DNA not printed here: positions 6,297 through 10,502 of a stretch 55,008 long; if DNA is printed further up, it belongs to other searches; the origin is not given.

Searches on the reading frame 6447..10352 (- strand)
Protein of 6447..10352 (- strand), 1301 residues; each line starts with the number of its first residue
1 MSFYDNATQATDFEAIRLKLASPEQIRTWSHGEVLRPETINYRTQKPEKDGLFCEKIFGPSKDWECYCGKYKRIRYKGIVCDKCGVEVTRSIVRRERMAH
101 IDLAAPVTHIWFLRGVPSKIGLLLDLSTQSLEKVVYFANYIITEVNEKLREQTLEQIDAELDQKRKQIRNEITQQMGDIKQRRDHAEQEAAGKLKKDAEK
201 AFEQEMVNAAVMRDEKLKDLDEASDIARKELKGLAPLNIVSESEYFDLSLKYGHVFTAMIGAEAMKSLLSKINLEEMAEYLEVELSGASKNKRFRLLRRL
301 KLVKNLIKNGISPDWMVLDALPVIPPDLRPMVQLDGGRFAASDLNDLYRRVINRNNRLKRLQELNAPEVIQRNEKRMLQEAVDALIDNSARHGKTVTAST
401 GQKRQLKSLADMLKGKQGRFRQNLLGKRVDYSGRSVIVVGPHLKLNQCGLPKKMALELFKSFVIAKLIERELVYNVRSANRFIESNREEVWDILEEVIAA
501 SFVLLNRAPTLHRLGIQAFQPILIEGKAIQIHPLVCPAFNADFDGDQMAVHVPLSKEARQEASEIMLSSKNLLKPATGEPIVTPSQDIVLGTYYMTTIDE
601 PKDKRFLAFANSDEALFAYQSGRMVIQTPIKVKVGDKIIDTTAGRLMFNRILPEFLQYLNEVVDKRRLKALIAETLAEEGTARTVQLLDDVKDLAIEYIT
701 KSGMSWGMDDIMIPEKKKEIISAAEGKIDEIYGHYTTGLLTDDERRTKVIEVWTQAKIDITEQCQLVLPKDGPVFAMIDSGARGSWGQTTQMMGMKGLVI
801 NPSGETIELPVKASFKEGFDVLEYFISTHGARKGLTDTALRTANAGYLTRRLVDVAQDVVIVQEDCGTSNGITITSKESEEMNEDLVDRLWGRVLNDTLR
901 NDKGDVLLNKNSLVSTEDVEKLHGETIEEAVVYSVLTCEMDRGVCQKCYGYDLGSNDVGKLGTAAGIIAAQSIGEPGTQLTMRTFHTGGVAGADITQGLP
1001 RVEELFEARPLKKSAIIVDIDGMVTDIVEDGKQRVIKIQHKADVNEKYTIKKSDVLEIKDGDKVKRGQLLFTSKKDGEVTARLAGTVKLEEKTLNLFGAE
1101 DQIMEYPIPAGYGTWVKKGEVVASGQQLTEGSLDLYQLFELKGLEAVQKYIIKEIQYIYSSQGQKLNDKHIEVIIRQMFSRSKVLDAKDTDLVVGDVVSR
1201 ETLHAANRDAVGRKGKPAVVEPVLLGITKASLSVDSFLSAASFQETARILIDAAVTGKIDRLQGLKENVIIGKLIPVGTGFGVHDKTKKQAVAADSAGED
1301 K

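Call 36: search_protein_families(library=pfam, proteins=[window:6447-10352:-], max_evalue=0.0001)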
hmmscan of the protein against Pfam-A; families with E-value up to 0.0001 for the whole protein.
window:6447-10352:- (1301 aa): 5 families
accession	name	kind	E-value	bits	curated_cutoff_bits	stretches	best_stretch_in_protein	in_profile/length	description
PF04997.17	RNA_pol_Rpb1_1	-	1.2e-76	258.4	39.7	1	12-424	3-312/312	RNA polymerase Rpb1, domain 1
PF04998.22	RNA_pol_Rpb1_5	-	1.1e-63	215.7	28.5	1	818-1233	1-265/267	RNA polymerase Rpb1, domain 5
PF00623.25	RNA_pol_Rpb1_2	-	3e-38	132.1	25.3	1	426-567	1-165/166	RNA polymerase Rpb1, domain 2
PF04983.23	RNA_pol_Rpb1_3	-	2.8e-25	89.5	28.9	1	571-711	1-162/162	RNA polymerase Rpb1, domain 3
PF05000.22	RNA_pol_Rpb1_4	-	2.7e-07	30.9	24.8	1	742-808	3-99/107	RNA polymerase Rpb1, domain 4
